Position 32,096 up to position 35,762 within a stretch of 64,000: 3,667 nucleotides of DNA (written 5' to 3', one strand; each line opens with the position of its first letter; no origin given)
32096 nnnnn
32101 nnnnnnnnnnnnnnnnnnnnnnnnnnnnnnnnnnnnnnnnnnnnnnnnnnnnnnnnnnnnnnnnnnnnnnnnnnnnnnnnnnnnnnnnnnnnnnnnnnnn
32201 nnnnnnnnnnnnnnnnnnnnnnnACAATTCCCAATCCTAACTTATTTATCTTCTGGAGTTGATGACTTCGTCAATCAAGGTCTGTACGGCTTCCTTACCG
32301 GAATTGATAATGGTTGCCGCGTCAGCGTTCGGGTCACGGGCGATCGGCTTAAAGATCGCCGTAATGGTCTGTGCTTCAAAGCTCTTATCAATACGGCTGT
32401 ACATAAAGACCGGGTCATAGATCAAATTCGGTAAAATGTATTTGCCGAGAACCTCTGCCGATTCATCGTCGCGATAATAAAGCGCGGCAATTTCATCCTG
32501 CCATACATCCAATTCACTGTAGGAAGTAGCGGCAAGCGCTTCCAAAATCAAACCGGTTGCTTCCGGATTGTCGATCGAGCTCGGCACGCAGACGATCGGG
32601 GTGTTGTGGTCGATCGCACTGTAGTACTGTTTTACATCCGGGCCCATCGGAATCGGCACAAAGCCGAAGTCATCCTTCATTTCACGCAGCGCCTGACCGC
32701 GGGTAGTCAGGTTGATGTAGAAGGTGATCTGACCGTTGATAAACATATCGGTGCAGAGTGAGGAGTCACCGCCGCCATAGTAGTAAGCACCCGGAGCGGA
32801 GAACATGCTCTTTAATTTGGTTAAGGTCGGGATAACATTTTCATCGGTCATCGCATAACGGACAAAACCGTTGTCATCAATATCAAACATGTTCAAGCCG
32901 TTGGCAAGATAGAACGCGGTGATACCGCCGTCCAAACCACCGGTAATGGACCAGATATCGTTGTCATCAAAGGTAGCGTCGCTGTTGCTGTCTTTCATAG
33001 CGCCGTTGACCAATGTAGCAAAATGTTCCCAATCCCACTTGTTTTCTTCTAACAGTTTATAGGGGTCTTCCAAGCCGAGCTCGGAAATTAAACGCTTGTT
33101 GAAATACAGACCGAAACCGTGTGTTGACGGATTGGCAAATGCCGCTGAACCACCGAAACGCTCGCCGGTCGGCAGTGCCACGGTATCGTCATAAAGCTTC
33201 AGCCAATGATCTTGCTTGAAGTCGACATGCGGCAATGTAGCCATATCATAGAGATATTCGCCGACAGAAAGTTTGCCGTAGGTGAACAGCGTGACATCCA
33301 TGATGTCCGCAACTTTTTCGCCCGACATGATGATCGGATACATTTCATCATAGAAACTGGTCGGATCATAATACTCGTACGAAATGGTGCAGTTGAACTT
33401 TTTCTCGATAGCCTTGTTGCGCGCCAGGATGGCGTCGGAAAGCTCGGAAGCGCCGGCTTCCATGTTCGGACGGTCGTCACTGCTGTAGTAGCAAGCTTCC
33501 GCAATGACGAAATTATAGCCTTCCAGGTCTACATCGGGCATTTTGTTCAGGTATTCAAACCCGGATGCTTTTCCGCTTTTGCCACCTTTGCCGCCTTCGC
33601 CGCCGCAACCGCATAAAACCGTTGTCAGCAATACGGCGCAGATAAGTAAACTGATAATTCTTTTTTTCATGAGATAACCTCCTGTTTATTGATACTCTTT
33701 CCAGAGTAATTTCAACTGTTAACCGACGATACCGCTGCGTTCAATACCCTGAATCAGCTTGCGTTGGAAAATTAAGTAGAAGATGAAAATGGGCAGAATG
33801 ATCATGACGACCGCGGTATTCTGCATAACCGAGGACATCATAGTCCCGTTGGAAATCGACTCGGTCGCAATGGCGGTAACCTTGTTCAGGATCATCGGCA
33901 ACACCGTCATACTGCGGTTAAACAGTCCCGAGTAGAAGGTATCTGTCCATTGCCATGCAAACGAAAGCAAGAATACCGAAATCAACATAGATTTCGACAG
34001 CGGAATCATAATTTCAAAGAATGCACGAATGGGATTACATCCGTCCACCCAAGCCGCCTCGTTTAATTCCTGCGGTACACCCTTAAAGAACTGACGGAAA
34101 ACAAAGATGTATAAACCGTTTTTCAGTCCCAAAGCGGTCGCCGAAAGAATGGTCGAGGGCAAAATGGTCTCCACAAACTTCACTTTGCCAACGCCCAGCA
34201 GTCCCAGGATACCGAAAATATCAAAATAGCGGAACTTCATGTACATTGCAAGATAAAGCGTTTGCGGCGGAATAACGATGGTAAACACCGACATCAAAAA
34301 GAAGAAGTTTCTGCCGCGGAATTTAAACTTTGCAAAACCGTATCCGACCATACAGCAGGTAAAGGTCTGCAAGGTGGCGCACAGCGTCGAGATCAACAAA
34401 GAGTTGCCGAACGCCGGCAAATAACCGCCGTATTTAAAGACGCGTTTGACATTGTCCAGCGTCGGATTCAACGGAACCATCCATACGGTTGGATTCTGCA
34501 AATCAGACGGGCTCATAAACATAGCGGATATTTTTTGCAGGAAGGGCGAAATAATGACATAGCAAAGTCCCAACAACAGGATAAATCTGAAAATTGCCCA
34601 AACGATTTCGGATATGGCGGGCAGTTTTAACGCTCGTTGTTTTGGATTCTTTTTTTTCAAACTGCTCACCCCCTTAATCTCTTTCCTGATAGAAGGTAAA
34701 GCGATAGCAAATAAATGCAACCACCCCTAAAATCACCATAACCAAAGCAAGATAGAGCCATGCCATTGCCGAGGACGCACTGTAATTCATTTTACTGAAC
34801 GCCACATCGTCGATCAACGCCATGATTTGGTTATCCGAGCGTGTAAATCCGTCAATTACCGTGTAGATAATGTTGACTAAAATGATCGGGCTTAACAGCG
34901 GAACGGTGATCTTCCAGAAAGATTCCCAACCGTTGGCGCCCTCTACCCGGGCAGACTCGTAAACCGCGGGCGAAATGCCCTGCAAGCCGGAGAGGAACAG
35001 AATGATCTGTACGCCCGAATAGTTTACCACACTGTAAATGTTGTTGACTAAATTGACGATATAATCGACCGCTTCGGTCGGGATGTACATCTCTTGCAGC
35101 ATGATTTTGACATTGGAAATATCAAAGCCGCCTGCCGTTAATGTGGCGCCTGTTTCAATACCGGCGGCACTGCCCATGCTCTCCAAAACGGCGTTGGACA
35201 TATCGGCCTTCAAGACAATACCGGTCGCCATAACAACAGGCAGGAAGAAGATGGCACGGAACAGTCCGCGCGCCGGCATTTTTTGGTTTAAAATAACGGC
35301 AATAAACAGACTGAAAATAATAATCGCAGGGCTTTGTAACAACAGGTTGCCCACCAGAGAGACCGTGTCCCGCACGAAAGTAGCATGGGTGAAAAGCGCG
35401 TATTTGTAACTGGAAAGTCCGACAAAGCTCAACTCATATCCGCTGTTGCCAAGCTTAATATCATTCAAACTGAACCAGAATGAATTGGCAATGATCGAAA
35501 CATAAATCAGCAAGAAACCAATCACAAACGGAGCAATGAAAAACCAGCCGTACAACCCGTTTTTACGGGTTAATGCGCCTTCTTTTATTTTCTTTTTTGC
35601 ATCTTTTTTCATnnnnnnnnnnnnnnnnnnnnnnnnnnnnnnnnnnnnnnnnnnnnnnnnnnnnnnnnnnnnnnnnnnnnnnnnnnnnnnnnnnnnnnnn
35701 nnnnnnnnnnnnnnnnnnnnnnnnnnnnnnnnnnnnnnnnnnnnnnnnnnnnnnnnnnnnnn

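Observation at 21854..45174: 23-kb, 12-gene Gram-positive polysaccharide-utilisation operon whose extracellular components are all poorly characterised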

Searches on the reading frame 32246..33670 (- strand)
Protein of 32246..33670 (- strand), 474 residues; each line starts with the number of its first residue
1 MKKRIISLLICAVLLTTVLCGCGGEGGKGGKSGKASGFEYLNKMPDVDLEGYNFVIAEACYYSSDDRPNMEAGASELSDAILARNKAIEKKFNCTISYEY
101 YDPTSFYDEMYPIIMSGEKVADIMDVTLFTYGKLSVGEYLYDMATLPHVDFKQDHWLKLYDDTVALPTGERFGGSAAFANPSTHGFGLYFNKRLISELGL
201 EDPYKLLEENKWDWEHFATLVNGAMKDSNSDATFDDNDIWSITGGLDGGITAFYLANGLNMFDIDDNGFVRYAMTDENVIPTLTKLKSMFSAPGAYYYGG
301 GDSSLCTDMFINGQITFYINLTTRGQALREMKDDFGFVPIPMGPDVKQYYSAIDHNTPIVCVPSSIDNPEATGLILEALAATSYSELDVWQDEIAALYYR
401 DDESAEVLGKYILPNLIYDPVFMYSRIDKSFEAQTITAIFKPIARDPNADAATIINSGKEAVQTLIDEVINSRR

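Call 4: search_protein_families(library=pfam, proteins=[window:32246-33670:-], max_evalue=0.01)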
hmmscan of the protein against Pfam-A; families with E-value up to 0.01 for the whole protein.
window:32246-33670:- (474 aa): 2 families
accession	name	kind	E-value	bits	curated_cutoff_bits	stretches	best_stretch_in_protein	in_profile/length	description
PF01547.30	SBP_bac_1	-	9.5e-05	23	26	1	87-355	16-277/307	Bacterial extracellular solute-binding protein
PF13416.11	SBP_bac_8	-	0.0019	18.5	27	1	87-378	5-242/279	Bacterial extracellular solute-binding protein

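Call 22: search_protein_families(library=ncbifam, proteins=[window:32246-33670:-], max_evalue=0.01)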
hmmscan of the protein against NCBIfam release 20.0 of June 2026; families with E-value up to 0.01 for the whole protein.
window:32246-33670:- (474 aa): 0 families

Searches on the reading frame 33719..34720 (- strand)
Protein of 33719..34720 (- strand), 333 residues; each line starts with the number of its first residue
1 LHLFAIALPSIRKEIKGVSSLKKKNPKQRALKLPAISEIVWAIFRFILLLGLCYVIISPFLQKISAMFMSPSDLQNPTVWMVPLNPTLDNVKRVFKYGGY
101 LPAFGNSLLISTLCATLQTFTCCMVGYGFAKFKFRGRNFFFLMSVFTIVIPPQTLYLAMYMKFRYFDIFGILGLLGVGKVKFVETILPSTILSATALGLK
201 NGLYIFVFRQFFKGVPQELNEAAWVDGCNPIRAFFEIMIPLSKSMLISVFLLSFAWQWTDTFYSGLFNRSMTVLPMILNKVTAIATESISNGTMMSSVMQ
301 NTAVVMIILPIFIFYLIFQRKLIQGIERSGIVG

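Call 4: search_protein_families(library=pfam, proteins=[window:33719-34720:-], max_evalue=0.01)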
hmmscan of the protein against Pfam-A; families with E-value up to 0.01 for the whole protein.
window:33719-34720:- (333 aa): 1 family
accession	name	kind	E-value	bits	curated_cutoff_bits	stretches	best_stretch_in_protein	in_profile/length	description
PF00528.27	BPD_transp_1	-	7e-12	45.9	26.4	1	125-320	4-176/184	Binding-protein-dependent transport system inner membrane component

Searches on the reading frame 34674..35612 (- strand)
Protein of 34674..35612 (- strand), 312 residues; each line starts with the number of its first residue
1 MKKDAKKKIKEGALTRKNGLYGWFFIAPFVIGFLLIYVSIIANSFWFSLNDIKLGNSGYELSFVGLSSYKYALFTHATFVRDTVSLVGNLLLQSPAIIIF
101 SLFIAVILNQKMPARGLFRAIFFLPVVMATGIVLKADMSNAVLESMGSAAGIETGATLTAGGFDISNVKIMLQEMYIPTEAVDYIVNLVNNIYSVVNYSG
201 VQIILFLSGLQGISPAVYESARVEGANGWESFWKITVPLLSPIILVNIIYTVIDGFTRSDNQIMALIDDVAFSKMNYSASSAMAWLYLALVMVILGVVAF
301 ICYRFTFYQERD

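Call 3: search_protein_families(library=pfam, proteins=[window:34674-35612:-], max_evalue=0.01)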
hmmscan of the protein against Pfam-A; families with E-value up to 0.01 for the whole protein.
window:34674-35612:- (312 aa): 1 family
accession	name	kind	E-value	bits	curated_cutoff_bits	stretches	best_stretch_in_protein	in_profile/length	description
PF00528.27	BPD_transp_1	-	2e-06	28.1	26.4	1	194-303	60-175/184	Binding-protein-dependent transport system inner membrane component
